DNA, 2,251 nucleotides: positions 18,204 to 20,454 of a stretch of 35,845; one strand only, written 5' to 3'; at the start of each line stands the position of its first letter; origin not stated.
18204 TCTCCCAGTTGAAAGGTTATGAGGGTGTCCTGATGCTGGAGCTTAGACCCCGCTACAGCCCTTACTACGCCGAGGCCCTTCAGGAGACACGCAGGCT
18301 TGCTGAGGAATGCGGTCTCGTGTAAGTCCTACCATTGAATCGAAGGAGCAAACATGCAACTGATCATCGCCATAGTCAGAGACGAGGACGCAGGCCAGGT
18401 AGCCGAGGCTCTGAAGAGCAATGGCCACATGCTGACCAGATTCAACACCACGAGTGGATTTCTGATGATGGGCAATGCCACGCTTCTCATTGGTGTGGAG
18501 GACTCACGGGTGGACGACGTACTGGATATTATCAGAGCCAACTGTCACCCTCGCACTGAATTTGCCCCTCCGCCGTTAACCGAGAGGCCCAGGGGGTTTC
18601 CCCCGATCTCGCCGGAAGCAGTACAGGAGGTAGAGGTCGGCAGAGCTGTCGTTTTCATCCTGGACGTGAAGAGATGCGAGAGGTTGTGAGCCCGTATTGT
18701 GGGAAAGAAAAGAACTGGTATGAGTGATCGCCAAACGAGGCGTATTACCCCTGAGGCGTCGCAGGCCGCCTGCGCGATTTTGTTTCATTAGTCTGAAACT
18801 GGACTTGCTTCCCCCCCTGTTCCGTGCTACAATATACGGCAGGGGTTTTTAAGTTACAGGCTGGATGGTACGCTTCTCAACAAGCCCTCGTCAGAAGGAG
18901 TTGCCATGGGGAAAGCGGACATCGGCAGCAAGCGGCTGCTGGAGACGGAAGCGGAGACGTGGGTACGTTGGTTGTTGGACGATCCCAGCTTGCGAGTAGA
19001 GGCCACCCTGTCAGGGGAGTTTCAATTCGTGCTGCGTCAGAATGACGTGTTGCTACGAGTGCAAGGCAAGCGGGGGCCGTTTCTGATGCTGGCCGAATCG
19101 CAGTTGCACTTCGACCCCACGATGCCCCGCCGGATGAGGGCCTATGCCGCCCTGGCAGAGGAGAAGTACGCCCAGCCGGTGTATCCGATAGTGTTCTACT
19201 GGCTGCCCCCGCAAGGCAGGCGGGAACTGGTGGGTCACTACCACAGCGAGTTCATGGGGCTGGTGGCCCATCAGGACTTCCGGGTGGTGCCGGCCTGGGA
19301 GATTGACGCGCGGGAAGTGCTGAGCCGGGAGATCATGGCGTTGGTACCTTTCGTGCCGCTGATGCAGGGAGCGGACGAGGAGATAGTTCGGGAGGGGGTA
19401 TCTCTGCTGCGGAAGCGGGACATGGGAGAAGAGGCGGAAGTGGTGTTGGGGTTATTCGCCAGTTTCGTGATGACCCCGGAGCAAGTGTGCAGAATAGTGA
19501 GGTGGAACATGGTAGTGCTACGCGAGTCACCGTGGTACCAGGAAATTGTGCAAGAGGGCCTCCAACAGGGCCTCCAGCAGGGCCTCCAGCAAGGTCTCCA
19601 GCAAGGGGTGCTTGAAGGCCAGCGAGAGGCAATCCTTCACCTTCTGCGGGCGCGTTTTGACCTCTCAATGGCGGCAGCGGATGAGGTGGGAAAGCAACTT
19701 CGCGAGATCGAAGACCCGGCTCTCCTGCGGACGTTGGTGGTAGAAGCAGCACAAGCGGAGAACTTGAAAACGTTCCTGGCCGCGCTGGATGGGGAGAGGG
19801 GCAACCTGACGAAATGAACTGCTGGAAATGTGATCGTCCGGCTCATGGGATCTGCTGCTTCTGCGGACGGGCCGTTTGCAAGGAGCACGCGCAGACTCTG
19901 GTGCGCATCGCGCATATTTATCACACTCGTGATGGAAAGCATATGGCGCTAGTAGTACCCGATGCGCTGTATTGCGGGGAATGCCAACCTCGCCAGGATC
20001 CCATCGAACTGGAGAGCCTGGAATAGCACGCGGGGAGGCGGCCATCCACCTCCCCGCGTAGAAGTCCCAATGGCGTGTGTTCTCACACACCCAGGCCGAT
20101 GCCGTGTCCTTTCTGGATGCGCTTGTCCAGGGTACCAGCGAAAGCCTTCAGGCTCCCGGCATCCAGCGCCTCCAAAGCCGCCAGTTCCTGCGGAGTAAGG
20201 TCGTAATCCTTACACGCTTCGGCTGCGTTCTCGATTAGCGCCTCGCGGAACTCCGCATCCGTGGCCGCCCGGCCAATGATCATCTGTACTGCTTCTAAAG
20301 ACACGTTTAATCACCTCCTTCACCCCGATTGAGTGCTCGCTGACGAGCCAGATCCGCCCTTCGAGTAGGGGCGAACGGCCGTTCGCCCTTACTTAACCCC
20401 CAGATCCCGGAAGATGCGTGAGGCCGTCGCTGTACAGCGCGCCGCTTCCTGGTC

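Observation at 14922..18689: Self-promoted operon: three tandem PhnP/PqqB-like MBL paralogs + TIM-barrel enzyme + c-di-AMP receptor DarA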

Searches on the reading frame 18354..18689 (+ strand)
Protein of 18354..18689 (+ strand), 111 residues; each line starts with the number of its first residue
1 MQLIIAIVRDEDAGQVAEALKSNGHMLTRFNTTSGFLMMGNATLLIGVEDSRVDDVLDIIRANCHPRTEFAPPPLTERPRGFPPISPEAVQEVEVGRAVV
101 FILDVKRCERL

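Call 3: search_protein_families(library=pfam, proteins=[window:18354-18689:+], max_evalue=0.01)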
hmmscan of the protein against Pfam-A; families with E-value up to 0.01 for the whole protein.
window:18354-18689:+ (111 aa): 2 families
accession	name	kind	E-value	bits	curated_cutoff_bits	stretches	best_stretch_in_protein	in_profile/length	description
PF06153.16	CdAMP_rec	-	8.9e-27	93.9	27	1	1-108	1-106/109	Cyclic-di-AMP receptor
PF00543.27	P-II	-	0.0017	19.1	25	0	1-25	1-25/102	Nitrogen regulatory protein P-II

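Call 4: search_protein_families(library=ncbifam, proteins=[window:18354-18689:+], max_evalue=0.01)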
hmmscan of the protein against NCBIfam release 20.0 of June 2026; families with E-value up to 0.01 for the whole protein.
window:18354-18689:+ (111 aa): 1 family
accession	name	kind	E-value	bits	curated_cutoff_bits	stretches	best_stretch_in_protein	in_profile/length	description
NF058593.1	CycDAmpRcpDarA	equivalog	3.8e-29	101.3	140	1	1-109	1-108/110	cyclic di-AMP receptor DarA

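Call 10: search_solved_structures(query=window:18354-18689:+, max_evalue=0.01, show_alignments=2)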
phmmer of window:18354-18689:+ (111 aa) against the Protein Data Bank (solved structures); distinct sequences matched with E-value up to 0.01: 6.
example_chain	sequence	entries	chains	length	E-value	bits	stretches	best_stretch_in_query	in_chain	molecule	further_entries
4d3g_A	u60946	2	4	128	2.3e-18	69.6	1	1-106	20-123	PSTA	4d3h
4wk1_A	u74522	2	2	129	2.4e-18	69.6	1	1-106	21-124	PstA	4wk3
4rww_A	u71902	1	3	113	1.1e-17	67.4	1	1-106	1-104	Lmo2692 protein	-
4rwx_A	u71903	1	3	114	1.1e-17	67.4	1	1-106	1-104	Lmo2692 protein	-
4rle_A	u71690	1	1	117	1.8e-16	63.5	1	1-107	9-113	Uncharacterized protein YaaQ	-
3m05_A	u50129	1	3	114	2.2e-16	63.3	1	2-110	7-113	uncharacterized protein PEPE_1480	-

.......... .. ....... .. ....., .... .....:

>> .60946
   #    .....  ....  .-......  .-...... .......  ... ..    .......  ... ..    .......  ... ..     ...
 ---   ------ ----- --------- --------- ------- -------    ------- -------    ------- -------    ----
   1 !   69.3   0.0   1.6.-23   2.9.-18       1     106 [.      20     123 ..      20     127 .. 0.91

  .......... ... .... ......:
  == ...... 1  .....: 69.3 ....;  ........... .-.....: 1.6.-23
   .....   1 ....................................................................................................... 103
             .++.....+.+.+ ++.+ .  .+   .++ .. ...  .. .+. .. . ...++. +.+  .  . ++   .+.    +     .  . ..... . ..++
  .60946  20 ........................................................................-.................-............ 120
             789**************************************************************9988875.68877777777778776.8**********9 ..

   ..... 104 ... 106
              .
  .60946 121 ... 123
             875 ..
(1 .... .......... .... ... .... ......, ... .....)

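Call 50: find_homologous_proteins(query=window:18354-18689:+, max_evalue=0.001)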
Query window:18354-18689:+ (111 aa): 23 proteins with E <= 0.001 among 34 candidates.
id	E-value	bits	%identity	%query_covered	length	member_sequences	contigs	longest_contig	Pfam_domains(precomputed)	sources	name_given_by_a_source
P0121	3.0e-62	225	95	100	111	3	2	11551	PF06153.17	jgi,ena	-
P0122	7.9e-22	95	48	100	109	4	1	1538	PF06153.17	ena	-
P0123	2.1e-21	94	47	100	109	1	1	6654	PF06153.17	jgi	jgi:uncharacterized protein YaaQ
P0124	3.2e-21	93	47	100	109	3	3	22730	PF06153.17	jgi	jgi:uncharacterized protein YaaQ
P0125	3.4e-21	93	46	100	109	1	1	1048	PF06153.17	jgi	jgi:uncharacterized protein YaaQ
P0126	3.7e-21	93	49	100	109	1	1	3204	PF06153.17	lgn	-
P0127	3.0e-20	90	46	100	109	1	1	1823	PF06153.17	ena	-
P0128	4.0e-20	90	47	100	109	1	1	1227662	PF06153.17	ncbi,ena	-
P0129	4.8e-20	90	45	100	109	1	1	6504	PF06153.17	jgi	-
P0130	6.8e-18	83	46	96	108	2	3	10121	PF06153.17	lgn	-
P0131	2.2e-17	81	45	99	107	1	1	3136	PF06153.17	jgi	jgi:uncharacterized protein YaaQ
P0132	7.3e-17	79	43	100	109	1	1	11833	PF06153.17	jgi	jgi:uncharacterized protein YaaQ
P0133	2.0e-16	78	48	100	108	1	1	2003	PF06153.17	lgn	-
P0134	5.2e-16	77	47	100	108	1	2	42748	PF06153.17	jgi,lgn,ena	-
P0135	2.3e-14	71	47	100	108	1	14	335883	PF06153.17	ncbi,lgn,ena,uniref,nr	ncbi:cyclic-di-AMP receptor [Sporanaerobacter acetigenes]|uniref:Uncharacterized protein YaaQ n=1 Ta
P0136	1.3e-13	69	44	96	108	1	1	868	PF06153.17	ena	-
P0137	1.8e-13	68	49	73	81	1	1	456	PF06153.17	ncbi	-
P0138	1.1e-12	66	39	100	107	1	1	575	PF06153.17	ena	-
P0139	1.6e-12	65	56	59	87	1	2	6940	PF06153.17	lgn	-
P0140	4.1e-12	64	47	66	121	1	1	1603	PF06153.17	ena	-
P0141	1.0e-11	63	41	100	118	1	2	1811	PF06153.17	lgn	-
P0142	9.4e-11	60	46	74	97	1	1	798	PF06153.17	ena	-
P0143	1.2e-10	59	55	58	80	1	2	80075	PF00543.28,PF06153.17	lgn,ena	-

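Call 51: find_encoding_contigs(protein=P0128, flank=6000, max_places=1)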
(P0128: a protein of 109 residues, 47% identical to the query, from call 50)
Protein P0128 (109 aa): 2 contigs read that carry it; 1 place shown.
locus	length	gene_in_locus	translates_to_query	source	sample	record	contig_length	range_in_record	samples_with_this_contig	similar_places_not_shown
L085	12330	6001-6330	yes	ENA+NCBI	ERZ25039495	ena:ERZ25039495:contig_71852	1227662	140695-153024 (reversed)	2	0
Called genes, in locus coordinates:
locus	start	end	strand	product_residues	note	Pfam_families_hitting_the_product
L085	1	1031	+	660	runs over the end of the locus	PF13185:GAF_2, PF13492:GAF_3 (weak), PF07730:HisKA_3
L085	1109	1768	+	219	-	PF00072:Response_reg, PF08281:Sigma70_r4_2 (weak), PF00196:GerE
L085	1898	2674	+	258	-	-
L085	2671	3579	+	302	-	-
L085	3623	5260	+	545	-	PF19568:Spore_III_AA, PF13604:AAA_30 (weak), PF00004:AAA (weak), PF03266:NTPase_1 (faint), PF07728:AAA_5 (faint), PF13238:AAA_18 (weak), PF25516:PTPase, PF01424:R3H, +1 more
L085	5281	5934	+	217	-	PF02223:Thymidylate_kin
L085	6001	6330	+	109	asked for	PF06153:CdAMP_rec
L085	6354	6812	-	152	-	-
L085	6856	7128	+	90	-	PF04025:RemA-like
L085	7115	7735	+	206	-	PF00625:Guanylate_kin, PF13238:AAA_18 (faint)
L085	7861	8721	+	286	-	PF01875:Memo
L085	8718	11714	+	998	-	PF17764:PriA_3primeBD, PF00270:DEAD, PF04851:ResIII, PF18319:Zn_ribbon_PriA, PF00271:Helicase_C (weak), PF18074:PriA_C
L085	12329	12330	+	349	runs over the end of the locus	PF00082:Peptidase_S8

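Call 52: find_encoding_contigs(protein=P0124, flank=6000, max_places=1)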
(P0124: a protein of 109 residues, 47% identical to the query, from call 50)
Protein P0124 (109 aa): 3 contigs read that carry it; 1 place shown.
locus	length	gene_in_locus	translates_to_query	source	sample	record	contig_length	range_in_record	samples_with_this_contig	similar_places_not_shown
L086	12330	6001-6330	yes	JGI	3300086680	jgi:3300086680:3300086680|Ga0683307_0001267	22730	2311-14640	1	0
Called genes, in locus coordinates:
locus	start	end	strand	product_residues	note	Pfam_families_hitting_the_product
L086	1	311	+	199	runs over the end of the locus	PF07336:ABATE, PF11706:zf-CGNR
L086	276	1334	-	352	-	PF01170:UPF0020, PF08241:Methyltransf_11, PF13649:Methyltransf_25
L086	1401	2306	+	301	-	PF01680:SOR_SNZ, PF05690:ThiG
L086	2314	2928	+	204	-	PF01174:SNO, PF07685:GATase_3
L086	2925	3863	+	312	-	PF00583:Acetyltransf_1 (faint)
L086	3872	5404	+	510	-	PF19568:Spore_III_AA, PF03266:NTPase_1 (faint), PF25516:PTPase, PF01424:R3H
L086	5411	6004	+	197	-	PF02223:Thymidylate_kin, PF13521:AAA_28 (weak)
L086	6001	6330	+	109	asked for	PF06153:CdAMP_rec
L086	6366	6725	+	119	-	PF11964:SpoIIAA-like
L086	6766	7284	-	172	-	PF00571:CBS (weak)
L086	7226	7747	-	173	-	PF01595:CNNM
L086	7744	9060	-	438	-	PF01595:CNNM, PF00571:CBS (weak), PF03471:CorC_HlyC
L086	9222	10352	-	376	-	PF02771:Acyl-CoA_dh_N, PF02770:Acyl-CoA_dh_M, PF00441:Acyl-CoA_dh_1, PF08028:Acyl-CoA_dh_2 (weak)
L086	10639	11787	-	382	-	PF02771:Acyl-CoA_dh_N, PF02770:Acyl-CoA_dh_M, PF00441:Acyl-CoA_dh_1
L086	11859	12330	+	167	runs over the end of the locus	PF04140:ICMT, PF04191:PEMT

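Call 53: find_encoding_contigs(protein=P0134, flank=6000, max_places=1)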
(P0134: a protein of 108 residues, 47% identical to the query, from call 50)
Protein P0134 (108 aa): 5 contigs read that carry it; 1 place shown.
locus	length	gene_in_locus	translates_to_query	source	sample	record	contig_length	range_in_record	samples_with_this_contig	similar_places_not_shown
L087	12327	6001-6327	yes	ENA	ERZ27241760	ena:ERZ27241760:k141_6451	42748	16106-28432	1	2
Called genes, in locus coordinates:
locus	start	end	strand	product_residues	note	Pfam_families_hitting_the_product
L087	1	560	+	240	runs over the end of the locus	PF01520:Amidase_3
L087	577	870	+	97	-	-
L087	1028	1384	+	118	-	PF02579:Nitro_FeMo-Co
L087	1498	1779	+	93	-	PF10704:DUF2508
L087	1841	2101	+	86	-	PF07441:BofA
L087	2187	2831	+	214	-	PF01386:Ribosomal_L25p, PF14693:Ribosomal_TL5_C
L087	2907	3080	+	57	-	-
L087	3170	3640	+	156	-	-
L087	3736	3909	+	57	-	PF10764:Gin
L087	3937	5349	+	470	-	PF01276:OKR_DC_1, PF00155:Aminotran_1_2, PF00266:Aminotran_5 (weak), PF05889:SepSecS (weak), PF03711:OKR_DC_1_C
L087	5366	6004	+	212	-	PF13521:AAA_28 (weak), PF02223:Thymidylate_kin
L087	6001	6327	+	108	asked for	PF06153:CdAMP_rec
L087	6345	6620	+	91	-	PF06153:CdAMP_rec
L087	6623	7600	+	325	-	PF13177:DNA_pol3_delta2, PF09115:DNApol3-delta_C (weak)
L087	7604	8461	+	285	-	PF04468:PSP1, PF28472:PSP1_3rd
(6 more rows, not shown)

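Call 62: find_related_loci(query=A3, collection=metagenome_contigs, flank=6000)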
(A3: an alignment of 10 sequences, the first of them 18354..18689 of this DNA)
Query A3 (111 aa) in metagenome_contigs; peptide patterns used: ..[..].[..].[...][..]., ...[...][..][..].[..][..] (x = any residue, [..] = any of these).
600 stretches matched a pattern (row limit reached: there are more); 147 encode a relative of the query (tblastn E <= 1e-3); the best 80 are kept; 80 distinct loci.
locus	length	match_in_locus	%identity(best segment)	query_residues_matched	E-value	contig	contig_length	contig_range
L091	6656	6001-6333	100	1-111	1e-71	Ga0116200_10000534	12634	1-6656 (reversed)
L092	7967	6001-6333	100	1-111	1e-71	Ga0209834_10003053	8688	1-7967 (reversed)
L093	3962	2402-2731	65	1-111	2e-43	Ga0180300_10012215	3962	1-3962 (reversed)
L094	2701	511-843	63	1-111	2e-42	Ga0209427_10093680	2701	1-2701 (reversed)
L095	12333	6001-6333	60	1-111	5e-42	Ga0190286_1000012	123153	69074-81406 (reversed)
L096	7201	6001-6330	65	1-111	7e-42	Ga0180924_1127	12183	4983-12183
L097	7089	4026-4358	59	1-111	3e-41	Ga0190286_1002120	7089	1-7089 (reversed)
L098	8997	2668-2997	64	1-111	5e-41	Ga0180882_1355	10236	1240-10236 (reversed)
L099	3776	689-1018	61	1-111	9e-38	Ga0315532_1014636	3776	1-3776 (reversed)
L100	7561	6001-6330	60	1-111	3e-37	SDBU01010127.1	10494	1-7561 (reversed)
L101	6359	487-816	60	1-111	2e-36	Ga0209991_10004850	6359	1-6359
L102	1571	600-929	59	1-111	2e-36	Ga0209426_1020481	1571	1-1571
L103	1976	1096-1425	57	1-111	6e-35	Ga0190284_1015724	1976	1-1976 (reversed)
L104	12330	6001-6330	59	1-111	6e-35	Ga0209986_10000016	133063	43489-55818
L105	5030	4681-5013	47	1-111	5e-32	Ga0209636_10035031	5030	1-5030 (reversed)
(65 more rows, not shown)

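Call 84: search_protein_families(library=padloc, proteins=[window:18354-18689:+], max_evalue=0.001)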
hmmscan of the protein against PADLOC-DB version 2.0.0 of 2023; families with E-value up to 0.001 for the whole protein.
window:18354-18689:+ (111 aa): 0 families

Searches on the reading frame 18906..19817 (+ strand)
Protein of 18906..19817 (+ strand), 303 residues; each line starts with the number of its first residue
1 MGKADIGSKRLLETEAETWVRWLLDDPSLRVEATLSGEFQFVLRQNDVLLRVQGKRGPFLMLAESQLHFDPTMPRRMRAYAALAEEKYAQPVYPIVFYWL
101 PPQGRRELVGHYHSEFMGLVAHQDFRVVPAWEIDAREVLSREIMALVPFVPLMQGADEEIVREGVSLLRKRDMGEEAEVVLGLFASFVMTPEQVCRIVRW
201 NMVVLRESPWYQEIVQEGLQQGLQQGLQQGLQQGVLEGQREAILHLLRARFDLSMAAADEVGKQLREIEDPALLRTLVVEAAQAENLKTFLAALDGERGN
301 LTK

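Call 3: search_protein_families(library=pfam, proteins=[window:18906-19817:+], max_evalue=0.01)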
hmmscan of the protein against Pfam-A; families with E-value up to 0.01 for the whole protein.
window:18906-19817:+ (303 aa): 0 families

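Call 49: search_protein_families(library=pfam, proteins=[window:18906-19817:+], max_evalue=10)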
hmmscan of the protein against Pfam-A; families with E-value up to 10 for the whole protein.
window:18906-19817:+ (303 aa): 3 families
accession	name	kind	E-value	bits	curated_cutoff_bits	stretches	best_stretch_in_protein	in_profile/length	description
PF09811.14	Yae1_N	-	0.014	15.5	27.5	1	216-239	7-30/39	Essential protein Yae1, N terminal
PF06638.16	Strabismus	-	0.2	10.8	25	1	30-68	449-487/503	Strabismus protein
PF25181.1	Phage_Bbp19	-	0.37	11.1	25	1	235-247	37-49/61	Bbp19-like phage protein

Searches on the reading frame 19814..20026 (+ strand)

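Call 23: search_protein_families(library=pfam, proteins=[window:19814-20026:+], max_evalue=0.001)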
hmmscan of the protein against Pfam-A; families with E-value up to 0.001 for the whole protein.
window:19814-20026:+ (70 aa): 1 family
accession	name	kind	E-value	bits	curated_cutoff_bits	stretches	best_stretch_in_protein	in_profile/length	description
PF17982.7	C5HCH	-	0.00088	19.8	26.3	1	2-28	3-29/50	NSD Cys-His rich domain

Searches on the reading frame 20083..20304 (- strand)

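Call 23: search_protein_families(library=pfam, proteins=[window:20083-20304:-], max_evalue=0.001)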
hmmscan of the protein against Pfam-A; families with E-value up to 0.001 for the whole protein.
window:20083-20304:- (73 aa): 2 families
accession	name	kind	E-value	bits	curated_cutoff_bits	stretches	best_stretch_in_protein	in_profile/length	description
PF14407.11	Frankia_peptide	-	1.9e-15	57.3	48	1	7-65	3-63/63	Ribosomally synthesized peptide prototyped by Frankia Franean1_4349.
PF02979.21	NHase_alpha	-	0.00034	20.5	27.2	1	7-47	42-82/184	Nitrile hydratase, alpha chain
